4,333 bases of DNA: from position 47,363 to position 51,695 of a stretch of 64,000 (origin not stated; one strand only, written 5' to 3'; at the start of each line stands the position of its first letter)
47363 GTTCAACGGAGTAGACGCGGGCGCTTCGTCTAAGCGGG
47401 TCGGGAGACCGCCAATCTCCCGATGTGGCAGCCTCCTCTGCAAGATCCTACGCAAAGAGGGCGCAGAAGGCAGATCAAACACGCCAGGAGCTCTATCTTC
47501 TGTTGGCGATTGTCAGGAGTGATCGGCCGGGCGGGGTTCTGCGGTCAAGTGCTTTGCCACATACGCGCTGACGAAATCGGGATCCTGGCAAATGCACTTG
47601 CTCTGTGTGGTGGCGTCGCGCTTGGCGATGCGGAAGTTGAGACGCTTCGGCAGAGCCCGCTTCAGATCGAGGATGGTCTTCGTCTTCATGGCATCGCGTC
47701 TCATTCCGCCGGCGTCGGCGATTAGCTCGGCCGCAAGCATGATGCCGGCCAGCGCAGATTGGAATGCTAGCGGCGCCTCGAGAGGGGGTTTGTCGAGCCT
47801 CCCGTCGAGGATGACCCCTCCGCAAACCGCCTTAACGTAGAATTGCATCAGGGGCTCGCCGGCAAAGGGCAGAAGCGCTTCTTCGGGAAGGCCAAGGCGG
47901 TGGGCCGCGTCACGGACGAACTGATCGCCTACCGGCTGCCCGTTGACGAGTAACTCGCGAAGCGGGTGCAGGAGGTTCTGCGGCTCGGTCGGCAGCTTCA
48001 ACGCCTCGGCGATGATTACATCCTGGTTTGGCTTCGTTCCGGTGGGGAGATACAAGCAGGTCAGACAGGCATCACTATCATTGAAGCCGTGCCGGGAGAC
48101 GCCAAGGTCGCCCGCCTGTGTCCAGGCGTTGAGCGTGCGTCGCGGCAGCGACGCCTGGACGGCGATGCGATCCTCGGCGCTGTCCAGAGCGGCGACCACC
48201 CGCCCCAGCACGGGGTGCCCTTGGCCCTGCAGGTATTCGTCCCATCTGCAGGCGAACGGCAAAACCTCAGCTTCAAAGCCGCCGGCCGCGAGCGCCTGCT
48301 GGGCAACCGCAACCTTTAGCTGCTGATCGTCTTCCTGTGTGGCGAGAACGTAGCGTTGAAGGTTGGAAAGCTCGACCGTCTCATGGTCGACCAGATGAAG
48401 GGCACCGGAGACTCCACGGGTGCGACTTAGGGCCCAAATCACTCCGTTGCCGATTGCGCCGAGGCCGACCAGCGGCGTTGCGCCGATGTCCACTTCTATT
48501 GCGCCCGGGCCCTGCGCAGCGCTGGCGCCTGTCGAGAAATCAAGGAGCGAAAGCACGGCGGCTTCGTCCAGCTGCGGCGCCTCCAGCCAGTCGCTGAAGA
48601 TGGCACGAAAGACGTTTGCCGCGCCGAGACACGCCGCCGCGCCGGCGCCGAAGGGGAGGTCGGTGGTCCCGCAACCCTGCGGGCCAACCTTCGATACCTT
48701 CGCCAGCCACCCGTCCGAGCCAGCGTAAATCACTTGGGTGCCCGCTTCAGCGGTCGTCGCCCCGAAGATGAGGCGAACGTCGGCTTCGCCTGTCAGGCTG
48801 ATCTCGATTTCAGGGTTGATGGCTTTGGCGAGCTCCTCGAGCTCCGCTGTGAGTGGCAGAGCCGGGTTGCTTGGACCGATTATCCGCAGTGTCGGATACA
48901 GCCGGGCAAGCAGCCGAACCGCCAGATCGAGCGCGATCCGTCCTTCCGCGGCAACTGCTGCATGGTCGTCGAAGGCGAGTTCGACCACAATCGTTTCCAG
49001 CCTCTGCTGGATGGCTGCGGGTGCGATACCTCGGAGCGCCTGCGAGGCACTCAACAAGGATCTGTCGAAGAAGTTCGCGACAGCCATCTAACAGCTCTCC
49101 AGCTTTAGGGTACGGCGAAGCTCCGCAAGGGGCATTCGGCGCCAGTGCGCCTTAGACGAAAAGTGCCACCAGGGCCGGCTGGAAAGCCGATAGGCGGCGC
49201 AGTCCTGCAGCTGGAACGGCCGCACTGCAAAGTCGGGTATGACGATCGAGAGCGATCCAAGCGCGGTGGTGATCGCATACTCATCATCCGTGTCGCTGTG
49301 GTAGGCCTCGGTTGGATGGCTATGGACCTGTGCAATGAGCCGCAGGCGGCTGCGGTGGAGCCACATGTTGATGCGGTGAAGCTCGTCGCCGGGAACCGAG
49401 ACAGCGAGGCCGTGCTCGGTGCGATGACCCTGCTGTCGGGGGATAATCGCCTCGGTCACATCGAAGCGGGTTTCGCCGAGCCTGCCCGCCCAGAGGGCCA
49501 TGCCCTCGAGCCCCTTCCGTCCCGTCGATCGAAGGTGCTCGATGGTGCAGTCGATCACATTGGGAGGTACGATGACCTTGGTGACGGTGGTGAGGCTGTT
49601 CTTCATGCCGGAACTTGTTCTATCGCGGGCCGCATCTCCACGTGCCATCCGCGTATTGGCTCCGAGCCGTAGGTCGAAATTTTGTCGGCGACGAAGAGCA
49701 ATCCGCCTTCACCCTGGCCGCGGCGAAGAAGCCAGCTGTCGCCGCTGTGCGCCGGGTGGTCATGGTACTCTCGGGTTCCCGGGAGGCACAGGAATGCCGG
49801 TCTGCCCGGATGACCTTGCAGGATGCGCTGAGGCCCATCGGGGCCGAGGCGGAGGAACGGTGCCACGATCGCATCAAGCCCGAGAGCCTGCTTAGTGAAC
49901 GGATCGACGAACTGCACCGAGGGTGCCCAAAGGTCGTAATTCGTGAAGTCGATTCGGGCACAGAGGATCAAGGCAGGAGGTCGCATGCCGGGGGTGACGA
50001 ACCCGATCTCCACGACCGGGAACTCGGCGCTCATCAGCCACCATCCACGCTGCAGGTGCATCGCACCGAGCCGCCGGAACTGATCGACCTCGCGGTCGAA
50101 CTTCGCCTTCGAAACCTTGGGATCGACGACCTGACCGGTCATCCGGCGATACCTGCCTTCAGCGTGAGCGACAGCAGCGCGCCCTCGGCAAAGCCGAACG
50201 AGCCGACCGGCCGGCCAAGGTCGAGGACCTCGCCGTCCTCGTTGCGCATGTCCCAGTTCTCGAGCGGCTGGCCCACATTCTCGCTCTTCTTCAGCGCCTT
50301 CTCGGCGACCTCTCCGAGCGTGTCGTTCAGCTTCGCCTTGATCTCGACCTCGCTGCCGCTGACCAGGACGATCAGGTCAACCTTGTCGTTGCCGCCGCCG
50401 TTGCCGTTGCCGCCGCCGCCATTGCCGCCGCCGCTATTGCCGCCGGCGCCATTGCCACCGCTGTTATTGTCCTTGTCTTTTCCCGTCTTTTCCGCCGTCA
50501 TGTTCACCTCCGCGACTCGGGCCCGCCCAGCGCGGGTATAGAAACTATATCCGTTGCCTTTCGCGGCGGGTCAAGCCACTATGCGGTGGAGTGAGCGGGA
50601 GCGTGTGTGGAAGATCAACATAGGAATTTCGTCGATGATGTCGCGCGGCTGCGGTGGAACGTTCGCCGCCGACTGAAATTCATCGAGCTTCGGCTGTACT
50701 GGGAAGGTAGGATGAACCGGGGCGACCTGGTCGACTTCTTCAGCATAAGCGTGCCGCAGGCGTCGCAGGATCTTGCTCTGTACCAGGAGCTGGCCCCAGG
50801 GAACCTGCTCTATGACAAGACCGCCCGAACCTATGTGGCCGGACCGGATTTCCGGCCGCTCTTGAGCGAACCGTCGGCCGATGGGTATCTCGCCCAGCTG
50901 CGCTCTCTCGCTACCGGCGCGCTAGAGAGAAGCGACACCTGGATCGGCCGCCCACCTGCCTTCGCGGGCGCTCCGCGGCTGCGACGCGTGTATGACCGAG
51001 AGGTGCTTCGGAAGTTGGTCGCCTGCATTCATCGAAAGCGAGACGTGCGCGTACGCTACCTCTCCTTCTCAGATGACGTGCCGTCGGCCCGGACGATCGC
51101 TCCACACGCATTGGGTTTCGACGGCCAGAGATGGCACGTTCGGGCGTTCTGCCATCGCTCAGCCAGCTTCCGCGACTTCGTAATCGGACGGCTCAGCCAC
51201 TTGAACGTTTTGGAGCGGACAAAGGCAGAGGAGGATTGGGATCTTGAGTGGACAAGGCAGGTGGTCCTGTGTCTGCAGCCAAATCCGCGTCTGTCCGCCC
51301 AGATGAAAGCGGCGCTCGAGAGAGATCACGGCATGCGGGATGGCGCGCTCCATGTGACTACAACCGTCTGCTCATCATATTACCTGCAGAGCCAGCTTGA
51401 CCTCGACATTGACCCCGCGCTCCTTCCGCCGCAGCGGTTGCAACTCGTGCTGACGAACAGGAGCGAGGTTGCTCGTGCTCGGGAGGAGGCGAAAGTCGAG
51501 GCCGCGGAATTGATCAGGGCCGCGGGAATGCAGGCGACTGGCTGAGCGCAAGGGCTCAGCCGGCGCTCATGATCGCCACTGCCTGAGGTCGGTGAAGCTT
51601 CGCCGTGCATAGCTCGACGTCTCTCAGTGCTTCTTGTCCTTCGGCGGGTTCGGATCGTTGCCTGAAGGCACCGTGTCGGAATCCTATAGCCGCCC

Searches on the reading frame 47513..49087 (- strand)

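Call 58: search_protein_families(library=pfam, proteins=[window:47513-49087:-], max_evalue=0.00001)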
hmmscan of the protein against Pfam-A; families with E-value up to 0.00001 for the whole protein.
window:47513-49087:- (524 aa): 2 families
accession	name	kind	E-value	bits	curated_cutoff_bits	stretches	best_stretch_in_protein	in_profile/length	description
PF14459.11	Prok-E2_C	-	1.5e-34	119.4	25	1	38-164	1-128/129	Prokaryotic E2 family C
PF00899.27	ThiF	-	1.9e-13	50.6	28.1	1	206-465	25-208/238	ThiF family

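Call 94: search_protein_families(library=padloc, proteins=[window:47513-49087:-], max_evalue=0.00001)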
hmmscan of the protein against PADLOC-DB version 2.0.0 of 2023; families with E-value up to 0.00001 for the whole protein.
window:47513-49087:- (524 aa): 1 family
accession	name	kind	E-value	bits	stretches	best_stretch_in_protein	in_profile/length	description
PDLC03847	BilD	-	9.8e-21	71.9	1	22-276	24-286/453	-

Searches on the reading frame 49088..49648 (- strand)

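Call 58: search_protein_families(library=pfam, proteins=[window:49088-49648:-], max_evalue=0.00001)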
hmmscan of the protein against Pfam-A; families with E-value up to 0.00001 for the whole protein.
window:49088-49648:- (186 aa): 1 family
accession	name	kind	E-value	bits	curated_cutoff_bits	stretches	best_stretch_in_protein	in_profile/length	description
PF14464.11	Prok-JAB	-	9e-07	29.2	25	1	45-137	16-102/114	Prokaryotic homologs of the JAB domain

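Call 94: search_protein_families(library=padloc, proteins=[window:49088-49648:-], max_evalue=0.00001)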
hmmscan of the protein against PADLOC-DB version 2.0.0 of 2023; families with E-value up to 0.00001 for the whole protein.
window:49088-49648:- (186 aa): 1 family
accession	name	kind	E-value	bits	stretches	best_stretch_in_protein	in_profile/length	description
PDLC03846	BilC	-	1.4e-14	52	1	18-170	7-159/168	-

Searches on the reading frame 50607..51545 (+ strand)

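Call 58: search_protein_families(library=pfam, proteins=[window:50607-51545:+], max_evalue=0.00001)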
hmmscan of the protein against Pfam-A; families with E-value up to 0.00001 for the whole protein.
window:50607-51545:+ (312 aa): 1 family
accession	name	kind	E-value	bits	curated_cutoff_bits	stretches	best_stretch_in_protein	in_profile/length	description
PF13280.12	WYL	-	4.2e-13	49.5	21.8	1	132-200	1-69/70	WYL domain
